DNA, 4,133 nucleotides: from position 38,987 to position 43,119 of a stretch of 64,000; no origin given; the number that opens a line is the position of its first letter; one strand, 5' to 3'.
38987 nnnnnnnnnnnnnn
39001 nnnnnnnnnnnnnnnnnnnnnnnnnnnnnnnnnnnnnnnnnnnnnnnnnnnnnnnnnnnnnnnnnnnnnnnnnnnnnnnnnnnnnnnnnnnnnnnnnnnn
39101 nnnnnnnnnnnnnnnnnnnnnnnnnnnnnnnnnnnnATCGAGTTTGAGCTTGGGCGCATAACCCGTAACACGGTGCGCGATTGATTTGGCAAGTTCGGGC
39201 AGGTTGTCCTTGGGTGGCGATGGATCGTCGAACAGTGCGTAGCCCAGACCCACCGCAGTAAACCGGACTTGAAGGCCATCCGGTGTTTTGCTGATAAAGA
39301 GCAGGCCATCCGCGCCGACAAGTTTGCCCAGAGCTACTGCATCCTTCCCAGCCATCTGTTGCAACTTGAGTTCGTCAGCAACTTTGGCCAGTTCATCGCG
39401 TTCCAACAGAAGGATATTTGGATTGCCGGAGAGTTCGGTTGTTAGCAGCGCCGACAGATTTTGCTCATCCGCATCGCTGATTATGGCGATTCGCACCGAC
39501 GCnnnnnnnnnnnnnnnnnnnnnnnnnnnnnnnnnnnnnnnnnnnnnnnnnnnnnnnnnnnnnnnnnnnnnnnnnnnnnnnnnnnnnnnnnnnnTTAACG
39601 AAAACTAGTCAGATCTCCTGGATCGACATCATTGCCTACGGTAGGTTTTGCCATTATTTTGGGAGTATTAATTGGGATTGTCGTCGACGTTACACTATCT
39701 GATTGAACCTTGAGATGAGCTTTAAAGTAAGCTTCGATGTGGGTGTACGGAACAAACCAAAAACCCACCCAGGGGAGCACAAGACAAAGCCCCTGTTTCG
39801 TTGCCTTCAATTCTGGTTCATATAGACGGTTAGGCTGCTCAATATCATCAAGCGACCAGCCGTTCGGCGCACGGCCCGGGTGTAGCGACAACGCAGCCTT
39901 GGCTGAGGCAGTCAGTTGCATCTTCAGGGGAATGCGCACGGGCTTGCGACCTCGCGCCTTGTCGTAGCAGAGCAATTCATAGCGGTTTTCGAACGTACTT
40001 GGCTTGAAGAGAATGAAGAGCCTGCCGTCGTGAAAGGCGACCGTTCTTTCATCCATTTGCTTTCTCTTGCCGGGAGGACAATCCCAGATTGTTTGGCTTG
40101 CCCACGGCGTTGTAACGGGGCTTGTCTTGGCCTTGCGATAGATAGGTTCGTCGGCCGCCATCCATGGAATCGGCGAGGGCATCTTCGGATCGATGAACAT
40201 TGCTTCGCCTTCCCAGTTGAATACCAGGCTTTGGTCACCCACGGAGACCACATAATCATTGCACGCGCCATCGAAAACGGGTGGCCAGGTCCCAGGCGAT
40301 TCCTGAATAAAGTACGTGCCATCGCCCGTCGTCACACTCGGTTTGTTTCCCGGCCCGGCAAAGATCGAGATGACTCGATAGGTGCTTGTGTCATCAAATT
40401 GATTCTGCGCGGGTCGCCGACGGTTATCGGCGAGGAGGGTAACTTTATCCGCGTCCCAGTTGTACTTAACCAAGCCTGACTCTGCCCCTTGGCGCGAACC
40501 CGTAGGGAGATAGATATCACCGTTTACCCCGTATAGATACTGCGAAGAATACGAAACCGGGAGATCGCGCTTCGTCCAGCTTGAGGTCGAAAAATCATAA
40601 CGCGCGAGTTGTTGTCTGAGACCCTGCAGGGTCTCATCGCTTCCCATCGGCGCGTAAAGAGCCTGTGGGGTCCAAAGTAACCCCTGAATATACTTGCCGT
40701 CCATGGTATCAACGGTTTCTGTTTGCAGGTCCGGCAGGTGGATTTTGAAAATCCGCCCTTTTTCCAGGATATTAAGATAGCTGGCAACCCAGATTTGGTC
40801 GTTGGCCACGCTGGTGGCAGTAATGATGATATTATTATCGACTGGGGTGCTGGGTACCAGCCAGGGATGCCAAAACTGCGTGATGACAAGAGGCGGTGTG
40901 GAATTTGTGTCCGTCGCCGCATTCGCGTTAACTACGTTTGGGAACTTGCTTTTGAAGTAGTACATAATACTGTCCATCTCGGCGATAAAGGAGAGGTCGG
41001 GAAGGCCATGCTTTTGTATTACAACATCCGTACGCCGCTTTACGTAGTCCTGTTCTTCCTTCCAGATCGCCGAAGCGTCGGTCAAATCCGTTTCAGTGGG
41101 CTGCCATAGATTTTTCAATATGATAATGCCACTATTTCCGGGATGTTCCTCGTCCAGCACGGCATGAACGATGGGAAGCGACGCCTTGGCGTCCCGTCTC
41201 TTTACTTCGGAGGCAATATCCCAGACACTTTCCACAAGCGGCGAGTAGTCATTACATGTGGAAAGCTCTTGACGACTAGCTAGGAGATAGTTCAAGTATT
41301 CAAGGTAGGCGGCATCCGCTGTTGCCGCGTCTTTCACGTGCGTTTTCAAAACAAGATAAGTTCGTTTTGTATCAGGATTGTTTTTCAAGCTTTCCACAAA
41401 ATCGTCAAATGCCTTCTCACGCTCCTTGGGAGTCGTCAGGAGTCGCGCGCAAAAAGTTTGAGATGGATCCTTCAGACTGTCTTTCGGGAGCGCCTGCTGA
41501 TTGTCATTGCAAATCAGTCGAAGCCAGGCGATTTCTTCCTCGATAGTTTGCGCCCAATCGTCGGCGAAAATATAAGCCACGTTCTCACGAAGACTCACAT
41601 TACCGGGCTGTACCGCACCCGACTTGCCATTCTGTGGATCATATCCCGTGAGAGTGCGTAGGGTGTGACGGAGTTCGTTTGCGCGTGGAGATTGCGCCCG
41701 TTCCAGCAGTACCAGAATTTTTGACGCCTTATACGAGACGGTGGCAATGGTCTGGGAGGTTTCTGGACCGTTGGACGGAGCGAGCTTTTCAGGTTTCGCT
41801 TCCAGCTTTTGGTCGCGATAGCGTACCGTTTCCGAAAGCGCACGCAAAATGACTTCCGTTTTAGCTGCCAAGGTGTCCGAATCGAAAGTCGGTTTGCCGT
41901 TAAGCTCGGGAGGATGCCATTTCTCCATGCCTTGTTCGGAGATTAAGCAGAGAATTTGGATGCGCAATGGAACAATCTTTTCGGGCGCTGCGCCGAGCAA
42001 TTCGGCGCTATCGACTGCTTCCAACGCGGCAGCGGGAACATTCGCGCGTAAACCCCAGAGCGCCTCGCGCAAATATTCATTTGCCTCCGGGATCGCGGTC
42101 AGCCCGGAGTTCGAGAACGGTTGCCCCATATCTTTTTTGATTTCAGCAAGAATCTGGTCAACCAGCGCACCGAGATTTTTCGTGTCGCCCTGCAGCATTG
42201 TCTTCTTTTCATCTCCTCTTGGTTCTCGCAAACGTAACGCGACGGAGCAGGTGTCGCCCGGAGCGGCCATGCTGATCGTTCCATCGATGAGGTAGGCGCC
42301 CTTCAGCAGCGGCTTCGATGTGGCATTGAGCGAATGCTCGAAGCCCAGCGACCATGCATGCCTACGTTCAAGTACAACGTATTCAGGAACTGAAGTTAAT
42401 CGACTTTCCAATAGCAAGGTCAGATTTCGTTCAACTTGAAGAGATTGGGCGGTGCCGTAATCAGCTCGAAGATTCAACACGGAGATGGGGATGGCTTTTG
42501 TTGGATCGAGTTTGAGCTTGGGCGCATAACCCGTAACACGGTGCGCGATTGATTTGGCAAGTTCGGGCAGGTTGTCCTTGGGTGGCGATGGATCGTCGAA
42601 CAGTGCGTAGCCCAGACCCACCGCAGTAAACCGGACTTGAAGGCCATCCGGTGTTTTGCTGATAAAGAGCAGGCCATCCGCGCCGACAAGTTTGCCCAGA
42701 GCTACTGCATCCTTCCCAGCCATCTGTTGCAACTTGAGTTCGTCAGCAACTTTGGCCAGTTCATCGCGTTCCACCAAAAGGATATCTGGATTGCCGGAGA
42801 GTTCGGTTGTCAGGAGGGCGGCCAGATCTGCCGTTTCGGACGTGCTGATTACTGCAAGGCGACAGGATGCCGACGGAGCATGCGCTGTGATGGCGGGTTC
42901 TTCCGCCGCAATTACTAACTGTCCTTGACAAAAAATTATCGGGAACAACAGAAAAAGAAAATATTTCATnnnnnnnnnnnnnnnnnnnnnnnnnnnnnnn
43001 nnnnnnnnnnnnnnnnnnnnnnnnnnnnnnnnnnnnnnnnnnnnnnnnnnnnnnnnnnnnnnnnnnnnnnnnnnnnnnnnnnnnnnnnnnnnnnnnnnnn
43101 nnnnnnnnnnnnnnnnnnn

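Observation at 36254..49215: ECF-sigma-headed 13-kb operon built around CsgG/LpoB-like modules and three giant secreted paralogs: candidate undescribed envelope system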

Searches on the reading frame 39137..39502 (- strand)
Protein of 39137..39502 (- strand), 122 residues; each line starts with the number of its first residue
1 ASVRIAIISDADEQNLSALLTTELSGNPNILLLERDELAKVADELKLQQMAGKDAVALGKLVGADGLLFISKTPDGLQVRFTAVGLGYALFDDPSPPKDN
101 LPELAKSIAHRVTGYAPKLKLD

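Call 39: search_solved_structures(query=A6, max_evalue=10)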
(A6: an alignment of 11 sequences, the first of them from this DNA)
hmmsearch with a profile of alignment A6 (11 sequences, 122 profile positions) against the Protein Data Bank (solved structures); distinct sequences matched with E-value up to 10: 9.
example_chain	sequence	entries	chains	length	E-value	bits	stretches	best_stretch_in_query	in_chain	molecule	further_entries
5ltd_A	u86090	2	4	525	0.064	16.2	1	55-92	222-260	Autophagy-related protein 18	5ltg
2juw_A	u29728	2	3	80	0.35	13.9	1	62-114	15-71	UPF0352 protein SO_2176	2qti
6lrh_A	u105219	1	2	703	0.86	12.6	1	40-114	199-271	Alr4995 protein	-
5m32_C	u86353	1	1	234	0.86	12.6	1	32-75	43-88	Proteasome subunit alpha type-7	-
8qys_C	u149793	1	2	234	0.89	12.6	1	32-75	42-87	Proteasome subunit alpha type-7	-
9qvx_D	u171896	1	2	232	0.89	12.5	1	32-75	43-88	Proteasome subunit alpha type-7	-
5m32_Q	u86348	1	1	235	0.9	12.5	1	32-75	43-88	Proteasome subunit alpha type-7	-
7b12_D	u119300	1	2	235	0.9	12.5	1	32-75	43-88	Proteasome subunit alpha type-7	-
6r70_C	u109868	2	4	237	0.91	12.5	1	32-75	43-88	Proteasome subunit alpha type-7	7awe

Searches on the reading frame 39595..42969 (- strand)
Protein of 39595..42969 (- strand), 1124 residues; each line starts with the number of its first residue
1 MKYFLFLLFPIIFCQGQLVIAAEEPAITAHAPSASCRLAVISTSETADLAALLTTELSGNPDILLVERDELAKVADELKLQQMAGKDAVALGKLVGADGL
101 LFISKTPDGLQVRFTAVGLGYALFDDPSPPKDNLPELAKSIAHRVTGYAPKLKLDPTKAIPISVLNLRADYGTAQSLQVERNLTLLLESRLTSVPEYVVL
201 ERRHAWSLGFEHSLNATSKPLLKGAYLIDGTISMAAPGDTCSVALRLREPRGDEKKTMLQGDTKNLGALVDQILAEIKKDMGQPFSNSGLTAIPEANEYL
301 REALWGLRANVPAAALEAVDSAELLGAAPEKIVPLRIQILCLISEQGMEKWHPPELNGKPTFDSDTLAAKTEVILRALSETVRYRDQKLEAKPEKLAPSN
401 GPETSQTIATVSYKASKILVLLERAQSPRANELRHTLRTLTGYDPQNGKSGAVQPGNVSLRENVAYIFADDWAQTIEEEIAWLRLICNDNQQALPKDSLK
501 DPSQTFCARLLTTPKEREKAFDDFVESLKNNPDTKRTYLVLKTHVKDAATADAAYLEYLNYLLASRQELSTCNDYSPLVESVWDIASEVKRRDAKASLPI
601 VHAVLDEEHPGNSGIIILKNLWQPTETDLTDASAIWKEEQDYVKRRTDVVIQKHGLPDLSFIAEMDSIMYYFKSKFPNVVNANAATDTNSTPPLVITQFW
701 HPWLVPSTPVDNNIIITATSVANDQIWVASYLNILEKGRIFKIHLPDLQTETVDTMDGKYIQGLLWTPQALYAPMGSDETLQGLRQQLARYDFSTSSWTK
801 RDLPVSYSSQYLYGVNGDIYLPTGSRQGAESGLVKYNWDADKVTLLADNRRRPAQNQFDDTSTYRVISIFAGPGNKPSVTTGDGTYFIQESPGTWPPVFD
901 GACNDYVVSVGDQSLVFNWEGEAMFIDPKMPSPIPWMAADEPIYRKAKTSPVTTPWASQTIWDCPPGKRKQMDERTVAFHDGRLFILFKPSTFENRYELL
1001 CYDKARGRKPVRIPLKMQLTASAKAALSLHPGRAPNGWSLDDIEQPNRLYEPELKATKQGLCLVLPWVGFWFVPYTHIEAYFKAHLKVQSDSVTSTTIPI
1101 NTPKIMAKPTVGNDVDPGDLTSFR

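Call 3: search_protein_families(library=pfam, proteins=[window:39595-42969:-], max_evalue=0.1)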
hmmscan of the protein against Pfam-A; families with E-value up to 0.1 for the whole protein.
window:39595-42969:- (1124 aa): 1 family
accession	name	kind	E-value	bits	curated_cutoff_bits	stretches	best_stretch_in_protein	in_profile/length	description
PF03783.19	CsgG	-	5.5e-06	26.3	20.8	1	40-101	31-94/210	Curli production assembly/transport component CsgG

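Call 4: search_protein_families(library=ncbifam, proteins=[window:39595-42969:-], max_evalue=0.1)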
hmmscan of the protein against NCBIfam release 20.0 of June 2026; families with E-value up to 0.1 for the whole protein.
window:39595-42969:- (1124 aa): 0 families

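Call 92: search_protein_families(library=padloc, proteins=[window:39595-42969:-], max_evalue=0.01)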
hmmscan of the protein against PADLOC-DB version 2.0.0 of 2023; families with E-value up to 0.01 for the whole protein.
window:39595-42969:- (1124 aa): 0 families
